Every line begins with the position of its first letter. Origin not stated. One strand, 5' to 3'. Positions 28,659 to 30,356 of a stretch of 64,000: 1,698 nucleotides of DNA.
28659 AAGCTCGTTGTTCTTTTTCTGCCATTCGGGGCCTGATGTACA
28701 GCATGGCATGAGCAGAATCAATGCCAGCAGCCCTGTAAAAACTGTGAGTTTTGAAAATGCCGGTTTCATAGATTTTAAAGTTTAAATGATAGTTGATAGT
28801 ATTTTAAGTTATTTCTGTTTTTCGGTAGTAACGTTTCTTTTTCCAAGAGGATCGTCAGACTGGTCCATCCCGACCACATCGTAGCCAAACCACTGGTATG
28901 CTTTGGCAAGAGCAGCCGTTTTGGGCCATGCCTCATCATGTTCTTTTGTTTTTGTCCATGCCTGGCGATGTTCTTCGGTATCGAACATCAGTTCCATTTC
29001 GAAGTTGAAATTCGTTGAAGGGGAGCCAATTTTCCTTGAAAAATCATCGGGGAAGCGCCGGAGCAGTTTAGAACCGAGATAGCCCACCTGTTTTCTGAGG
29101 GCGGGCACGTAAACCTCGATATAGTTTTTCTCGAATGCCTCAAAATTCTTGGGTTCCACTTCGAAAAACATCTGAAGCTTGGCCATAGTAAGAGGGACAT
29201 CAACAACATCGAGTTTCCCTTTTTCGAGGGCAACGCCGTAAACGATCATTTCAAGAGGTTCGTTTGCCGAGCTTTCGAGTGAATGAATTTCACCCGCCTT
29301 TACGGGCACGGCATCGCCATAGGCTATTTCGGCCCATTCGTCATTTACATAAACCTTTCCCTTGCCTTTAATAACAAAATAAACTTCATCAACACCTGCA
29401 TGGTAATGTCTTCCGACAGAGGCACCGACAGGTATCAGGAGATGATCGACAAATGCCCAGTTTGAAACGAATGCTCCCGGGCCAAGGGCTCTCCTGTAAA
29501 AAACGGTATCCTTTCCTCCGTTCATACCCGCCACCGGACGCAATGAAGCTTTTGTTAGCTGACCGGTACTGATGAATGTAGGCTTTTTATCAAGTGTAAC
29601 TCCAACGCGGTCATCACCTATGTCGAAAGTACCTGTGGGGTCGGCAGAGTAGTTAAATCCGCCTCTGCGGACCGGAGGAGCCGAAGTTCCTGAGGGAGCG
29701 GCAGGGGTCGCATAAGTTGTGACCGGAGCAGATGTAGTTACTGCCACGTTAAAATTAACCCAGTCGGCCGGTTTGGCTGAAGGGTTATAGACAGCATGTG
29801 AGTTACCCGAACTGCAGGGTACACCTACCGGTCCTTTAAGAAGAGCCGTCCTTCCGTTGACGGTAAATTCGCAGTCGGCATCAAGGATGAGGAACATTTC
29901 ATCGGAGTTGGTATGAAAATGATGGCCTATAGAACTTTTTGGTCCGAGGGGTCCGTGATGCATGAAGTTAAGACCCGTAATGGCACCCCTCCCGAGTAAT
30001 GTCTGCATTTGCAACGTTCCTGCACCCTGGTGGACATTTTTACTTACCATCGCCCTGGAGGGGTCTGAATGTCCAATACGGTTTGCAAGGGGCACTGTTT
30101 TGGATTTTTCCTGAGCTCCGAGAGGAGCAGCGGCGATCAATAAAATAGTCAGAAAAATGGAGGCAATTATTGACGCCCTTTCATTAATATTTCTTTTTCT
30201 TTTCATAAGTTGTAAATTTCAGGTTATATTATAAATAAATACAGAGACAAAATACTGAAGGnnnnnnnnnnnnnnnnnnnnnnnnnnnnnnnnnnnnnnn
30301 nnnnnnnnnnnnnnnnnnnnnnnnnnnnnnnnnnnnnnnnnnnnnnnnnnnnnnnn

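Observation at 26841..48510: SusC/SusD locus with no recognisable GH/PL/CE: exported small-molecule-type enzymes plus cytoplasmic keto-deoxy-acid and carbon-shuffling modules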

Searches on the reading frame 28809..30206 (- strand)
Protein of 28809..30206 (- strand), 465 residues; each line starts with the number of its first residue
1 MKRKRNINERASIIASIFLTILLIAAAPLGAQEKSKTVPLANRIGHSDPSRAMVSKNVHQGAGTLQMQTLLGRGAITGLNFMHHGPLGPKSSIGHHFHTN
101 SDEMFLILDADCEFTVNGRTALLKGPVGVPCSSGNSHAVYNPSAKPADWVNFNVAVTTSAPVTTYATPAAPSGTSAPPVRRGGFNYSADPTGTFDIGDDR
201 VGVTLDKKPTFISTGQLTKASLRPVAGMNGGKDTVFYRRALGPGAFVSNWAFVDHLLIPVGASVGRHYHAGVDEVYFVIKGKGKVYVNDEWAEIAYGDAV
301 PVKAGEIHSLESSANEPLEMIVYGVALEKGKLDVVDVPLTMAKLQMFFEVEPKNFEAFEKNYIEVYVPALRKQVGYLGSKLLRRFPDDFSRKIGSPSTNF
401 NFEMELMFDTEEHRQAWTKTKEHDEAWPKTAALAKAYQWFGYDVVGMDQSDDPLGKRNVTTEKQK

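Call 3: search_protein_families(library=pfam, proteins=[window:28809-30206:-], max_evalue=0.01)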
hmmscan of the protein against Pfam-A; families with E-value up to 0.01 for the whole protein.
window:28809-30206:- (465 aa): 5 families
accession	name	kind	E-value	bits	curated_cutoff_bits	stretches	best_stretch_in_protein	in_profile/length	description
PF07883.17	Cupin_2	-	1.5e-20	73.1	27.2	2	257-322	4-68/70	Cupin domain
PF01050.24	MannoseP_isomer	-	4.1e-06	27.4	23.6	1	263-322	42-99/116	Mannose-6-phosphate isomerase C-terminal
PF02311.25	AraC_binding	-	0.00015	22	21.1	1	265-324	17-75/135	AraC-like ligand binding domain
PF16867.11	DMSP_lyase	-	0.00066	19.9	27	0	266-318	110-160/162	Dimethlysulfonioproprionate lyase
PF14667.12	Polysacc_synt_C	-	0.00069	20.2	28.7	0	261-287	28-54/111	Polysaccharide biosynthesis C-terminal domain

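Call 7: search_protein_families(library=ncbifam, proteins=[window:28809-30206:-], max_evalue=0.001)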
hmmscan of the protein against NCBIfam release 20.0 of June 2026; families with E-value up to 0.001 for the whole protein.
window:28809-30206:- (465 aa): 0 families

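Call 25: search_solved_structures(query=window:28809-30206:-, max_evalue=0.01)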
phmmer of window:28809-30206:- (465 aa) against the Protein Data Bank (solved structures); distinct sequences matched with E-value up to 0.01: 10.
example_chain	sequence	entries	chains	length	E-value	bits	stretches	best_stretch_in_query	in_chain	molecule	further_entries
1o4t_A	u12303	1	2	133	4.8e-11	45.5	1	223-322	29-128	putative oxalate decarboxylase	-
1v70_A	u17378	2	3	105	0.00095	21.4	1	256-322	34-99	probable antibiotics synthesis protein | hypothetical protein TTHA0104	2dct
3l2h_A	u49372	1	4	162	0.003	19.8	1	258-339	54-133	Putative sugar phosphate isomerase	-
2vqa_A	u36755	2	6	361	0.0058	18.8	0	89-165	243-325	SLL1358 PROTEIN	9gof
7zvy_G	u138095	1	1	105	0.0061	18.7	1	261-323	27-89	Cupin_2 domain-containing protein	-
7zvy_E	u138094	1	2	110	0.0065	18.6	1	261-323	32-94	Cupin_2 domain-containing protein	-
7zvm_A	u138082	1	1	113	0.0067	18.6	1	256-323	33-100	Mannose-6-phosphate isomerase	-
7zvy_B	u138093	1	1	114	0.007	18.5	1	261-323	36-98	Cupin_2 domain-containing protein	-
7zvy_A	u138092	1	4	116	0.0073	18.5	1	261-323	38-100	Cupin_2 domain-containing protein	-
1y3t_A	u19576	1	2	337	0.0099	18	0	66-139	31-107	Hypothetical protein yxaG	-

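Call 53: find_homologous_proteins(query=window:28809-30206:-, max_evalue=0.001)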
Query window:28809-30206:- (465 aa): 319 proteins with E <= 0.001 among 8000 candidates; the best 120 are listed.
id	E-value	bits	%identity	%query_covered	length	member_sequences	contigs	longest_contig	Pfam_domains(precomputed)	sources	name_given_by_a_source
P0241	0.0e+0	1071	100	100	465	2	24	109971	PF07883.18,PF01050.25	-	-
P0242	7.7e-274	927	89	94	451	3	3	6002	PF07883.18,PF01050.25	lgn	-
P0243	8.9e-256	867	82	99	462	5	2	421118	PF07883.18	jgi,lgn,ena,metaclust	metaclust:\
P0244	3.1e-243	826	76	100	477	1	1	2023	PF07883.18,PF02311.26,PF01050.25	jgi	-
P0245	3.5e-243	826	76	99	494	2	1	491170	PF07883.18,PF02311.26,PF01050.25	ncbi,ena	-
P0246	1.0e-241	821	78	98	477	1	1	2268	PF07883.18,PF14667.13,PF01050.25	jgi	jgi:mannose-6-phosphate isomerase-like protein (cupin superfamily)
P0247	1.5e-241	820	76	99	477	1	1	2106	PF07883.18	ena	-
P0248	2.2e-241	820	78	96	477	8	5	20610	PF07883.18,PF01050.25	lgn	-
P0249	2.9e-241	819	76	99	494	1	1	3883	PF07883.18,PF02311.26,PF01050.25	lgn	-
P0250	4.3e-241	819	76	99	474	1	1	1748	PF07883.18,PF14667.13,PF01050.25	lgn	-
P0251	6.2e-241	818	78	98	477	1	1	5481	PF07883.18,PF14667.13,PF01050.25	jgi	jgi:mannose-6-phosphate isomerase-like protein (cupin superfamily)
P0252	9.8e-241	818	78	98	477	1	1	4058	PF07883.18,PF02311.26,PF01050.25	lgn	-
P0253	1.5e-239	814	77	97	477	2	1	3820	PF07883.18,PF02311.26,PF01050.25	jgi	jgi:mannose-6-phosphate isomerase-like protein (cupin superfamily)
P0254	2.7e-239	813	77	97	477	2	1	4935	PF07883.18,PF02311.26,PF14667.13,PF01050.25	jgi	jgi:mannose-6-phosphate isomerase-like protein (cupin superfamily)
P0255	3.9e-239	812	77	97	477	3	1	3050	PF07883.18,PF02311.26,PF14667.13,PF01050.25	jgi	jgi:mannose-6-phosphate isomerase-like protein (cupin superfamily)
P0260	6.4e-238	808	78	97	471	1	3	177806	PF07883.18,PF14667.13,PF01050.25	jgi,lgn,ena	-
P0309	1.3e-229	781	66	91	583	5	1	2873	PF07883.18,PF03992.23,PF14667.13,PF01050.25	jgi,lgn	jgi:mannose-6-phosphate isomerase-like protein (cupin superfamily)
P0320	3.2e-226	770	65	91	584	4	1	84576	PF07883.18,PF03992.23,PF14667.13,PF01050.25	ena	-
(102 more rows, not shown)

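Call 54: find_encoding_contigs(protein=P0260, flank=10000, max_places=1)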
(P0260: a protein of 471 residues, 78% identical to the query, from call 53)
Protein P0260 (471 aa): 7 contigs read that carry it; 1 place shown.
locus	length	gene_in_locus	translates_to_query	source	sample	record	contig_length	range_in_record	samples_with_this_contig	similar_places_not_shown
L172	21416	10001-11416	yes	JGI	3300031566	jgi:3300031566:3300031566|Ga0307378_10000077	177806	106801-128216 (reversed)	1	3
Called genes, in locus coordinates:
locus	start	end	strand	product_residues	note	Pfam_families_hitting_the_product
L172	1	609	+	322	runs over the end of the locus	PF00389:2-Hacid_dh, PF02826:2-Hacid_dh_C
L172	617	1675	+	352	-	PF00294:PfkB, PF08543:Phos_pyr_kin (weak)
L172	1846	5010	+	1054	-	PF13620:CarboxypepD_reg, PF13715:CarbopepD_reg_2, PF07715:Plug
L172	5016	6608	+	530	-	PF12771:SusD-like_2, PF12741:SusD-like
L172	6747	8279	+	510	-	PF02746:MR_MLE_N, PF13378:MR_MLE_C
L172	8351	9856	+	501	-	PF00370:FGGY_N, PF02782:FGGY_C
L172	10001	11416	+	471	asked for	PF01050:MannoseP_isomer (faint), PF07883:Cupin_2 (weak), PF14667:Polysacc_synt_C (faint), PF07883:Cupin_2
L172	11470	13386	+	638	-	PF12973:Cupin_7 (faint), PF07883:Cupin_2 (faint), PF08450:SGL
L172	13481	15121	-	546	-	-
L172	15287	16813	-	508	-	PF22848:ASD1_dom, PF06964:Alpha-L-AF_C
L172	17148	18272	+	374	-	PF00756:Esterase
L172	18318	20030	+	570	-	PF04616:Glyco_hydro_43, PF17851:GH43_C2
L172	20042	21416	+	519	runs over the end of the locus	PF04616:Glyco_hydro_43, PF17851:GH43_C2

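Call 55: find_encoding_contigs(protein=P0245, flank=10000, max_places=1)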
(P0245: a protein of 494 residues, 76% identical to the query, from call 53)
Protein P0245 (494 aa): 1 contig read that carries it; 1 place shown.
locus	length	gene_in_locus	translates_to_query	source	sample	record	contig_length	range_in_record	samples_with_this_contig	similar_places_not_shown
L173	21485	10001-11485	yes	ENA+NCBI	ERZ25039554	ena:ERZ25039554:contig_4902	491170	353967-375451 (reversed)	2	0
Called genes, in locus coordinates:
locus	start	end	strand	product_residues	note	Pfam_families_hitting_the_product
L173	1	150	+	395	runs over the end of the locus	PF04015:DUF362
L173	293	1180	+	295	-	PF00701:DHDPS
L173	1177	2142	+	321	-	PF00389:2-Hacid_dh, PF03446:NAD_binding_2 (faint), PF02826:2-Hacid_dh_C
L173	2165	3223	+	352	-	PF00294:PfkB, PF08543:Phos_pyr_kin (weak)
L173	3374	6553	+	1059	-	PF13620:CarboxypepD_reg, PF13715:CarbopepD_reg_2, PF07715:Plug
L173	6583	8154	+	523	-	PF12771:SusD-like_2, PF12741:SusD-like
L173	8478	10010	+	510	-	PF02746:MR_MLE_N, PF13378:MR_MLE_C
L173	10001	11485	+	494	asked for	PF01050:MannoseP_isomer (faint), PF02311:AraC_binding (faint), PF07883:Cupin_2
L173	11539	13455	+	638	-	PF12973:Cupin_7 (faint), PF07883:Cupin_2 (weak), PF08450:SGL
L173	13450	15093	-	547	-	-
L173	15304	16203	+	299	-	PF08450:SGL, PF01731:Arylesterase (weak)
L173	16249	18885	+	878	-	PF19313:DUF5916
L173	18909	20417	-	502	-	PF22848:ASD1_dom, PF06964:Alpha-L-AF_C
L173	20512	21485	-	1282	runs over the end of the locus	PF00933:Glyco_hydro_3, PF01915:Glyco_hydro_3_C, PF03422:CBM_6, PF14310:Fn3-like, PF02368:Big_2 (weak), PF26918:Ig_Eae (weak), PF17851:GH43_C2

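Call 57: search_protein_families(library=pfam, proteins=[L173:16249-18885:+], max_evalue=1)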
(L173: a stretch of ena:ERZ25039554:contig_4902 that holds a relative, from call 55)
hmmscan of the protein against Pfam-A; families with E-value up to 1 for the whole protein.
L173:16249-18885:+ (878 aa): 2 families
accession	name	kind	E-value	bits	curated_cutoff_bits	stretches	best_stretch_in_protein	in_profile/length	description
PF19313.5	DUF5916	-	3.4e-74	251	22.6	2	244-768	4-480/572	Domain of unknown function (DUF5916)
PF06452.16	CBM9_1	-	0.019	15.3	23.4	1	51-201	1-144/185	Carbohydrate family 9 binding domain-like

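Call 78: predict_structure(alignment_id=A4)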
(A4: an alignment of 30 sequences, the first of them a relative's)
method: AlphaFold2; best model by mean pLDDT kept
length: 465 residues; sequences in the alignment: 30
mean_pLDDT: 70.1   pTM: 0.57
mean pLDDT of the five models: 70.1, 69.4, 65.7, 63.7, 52.1
residues with pLDDT >= 90: 47; 70-90: 250; 50-70: 74; < 50: 94
segments of 3 or more residues with pLDDT < 50: 1-5, 26-36, 159-198, 386-397, 442-465
pLDDT, mean of each block of 10 residues (from residue 1): 46 71 51 48 79 63 77 70 85 72 82 88 91 82 89 65 28 30 31 43 81 89 90 91 69 87 86 75 86 87 81 90 59 63 80 82 80 78 56 43 82 82 85 79 38 33 31
secondary structure, 60 per line:
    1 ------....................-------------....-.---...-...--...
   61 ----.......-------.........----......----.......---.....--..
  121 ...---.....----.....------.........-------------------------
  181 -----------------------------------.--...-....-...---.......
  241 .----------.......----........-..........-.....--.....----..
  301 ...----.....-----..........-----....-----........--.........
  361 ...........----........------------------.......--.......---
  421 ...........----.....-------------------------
elements in order: H7-26 H40-43 E53-55 E65-71 E79-87 E92-97 E102-108 E112-116 E119-123 E127-131 E136-140 E147-155 E223-226 E234-241 E252-258 E263-270 E272-281 E283-287 E290-294 E299-303 E308-312 E318-327 E333-336 E342-349 H352-371 E376-383 E402-408 H411-417 H421-431 E436-440

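Call 83: fold_search(model_id=the predicted structure, library=pdb)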
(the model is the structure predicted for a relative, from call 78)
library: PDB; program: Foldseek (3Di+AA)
matches with E <= 10: 1765; with E <= 0.001: 366
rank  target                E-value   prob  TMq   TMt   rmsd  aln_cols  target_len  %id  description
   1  2h0v_A                7.8e-13  1.00  0.37  0.50  10.1       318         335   14  Crystal structure of a putative quercetin 2,3-dioxygenase (yxag, bsu39980) from bacillus subtilis at 2.60 A resolution (released 2006-05-30)
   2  8hfb_A                2.1e-12  1.00  0.38  0.53   9.6       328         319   15  Evolved variant of quercetin 2,4-dioxygenase from Bacillus subtilis (released 2023-03-08)
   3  2vqa_A                4.9e-12  1.00  0.40  0.50   8.3       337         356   13  Protein-folding location can regulate Mn versus Cu- or Zn-binding. Crystal Structure of MncA. (released 2008-10-28)
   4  1y3t_A                5.2e-12  1.00  0.39  0.53  11.4       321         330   14  Crystal structure of YxaG, a dioxygenase from Bacillus subtilis (released 2005-01-18)
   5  2vqa_C                1.1e-11  1.00  0.40  0.51   9.7       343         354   13  Protein-folding location can regulate Mn versus Cu- or Zn-binding. Crystal Structure of MncA. (released 2008-10-28)
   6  8hfb_B                1.4e-11  1.00  0.37  0.53  10.9       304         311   16  Evolved variant of quercetin 2,4-dioxygenase from Bacillus subtilis (released 2023-03-08)
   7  2v09                  1.5e-11  1.00  0.41  0.49   7.1       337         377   14  SENS161-164DSSN mutant of Bacillus subtilis Oxalate Decarboxylase OxdC (released 2007-10-30)
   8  6l9i_A                1.7e-11  1.00  0.38  0.51   9.4       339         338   13  Crystal Structure of Lactobacillus farciminis Oxalate Decarboxylase Formate Complex (released 2021-01-20)
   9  5e1r_B                2.1e-11  1.00  0.39  0.49   6.7       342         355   13  Crystal structure of pecan (carya illinoinensis) vicilin, a new food allergen (released 2016-08-10)
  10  4met_A                2.5e-11  1.00  0.41  0.49   6.9       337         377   13  Assigning the EPR Fine Structure Parameters of the Mn(II) Centers in Bacillus subtilis Oxalate Decarboxylase by Site-D (released 2014-03-05)
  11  2uyb                  2.5e-11  1.00  0.41  0.49   6.6       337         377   13  S161A mutant of Bacillus subtilis Oxalate Decarboxylase OxdC (released 2007-08-21)
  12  5e1r_C                3.0e-11  1.00  0.38  0.48   8.6       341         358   13  Crystal structure of pecan (carya illinoinensis) vicilin, a new food allergen (released 2016-08-10)
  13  1uw8                  3.1e-11  1.00  0.41  0.49   6.4       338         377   13  CRYSTAL STRUCTURE OF OXALATE DECARBOXYLASE (released 2004-02-19)
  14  2uya                  3.3e-11  1.00  0.41  0.50   6.1       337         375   13  DEL162-163 mutant of Bacillus subtilis Oxalate Decarboxylase OxdC (released 2007-08-21)
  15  2phd_D                3.7e-11  1.00  0.34  0.43  13.7       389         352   16  Crystal Structure Determination of a Salicylate 1,2-Dioxygenase from Pseudaminobacter salicylatoxidans (released 2008-04-22)
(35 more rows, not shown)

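Call 90: search_protein_families(library=pfam, proteins=[L172:8351-9856:+], max_evalue=0.001)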
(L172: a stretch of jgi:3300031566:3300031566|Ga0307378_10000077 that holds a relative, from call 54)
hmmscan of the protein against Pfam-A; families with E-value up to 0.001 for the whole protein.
L172:8351-9856:+ (501 aa): 2 families
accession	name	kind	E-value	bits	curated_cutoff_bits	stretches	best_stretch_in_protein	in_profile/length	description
PF00370.27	FGGY_N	-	4.3e-55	187.4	28.8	1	6-247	2-245/245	FGGY family of carbohydrate kinases, N-terminal domain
PF02782.22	FGGY_C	-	1.2e-30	107.2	27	1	257-446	2-196/198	FGGY family of carbohydrate kinases, C-terminal domain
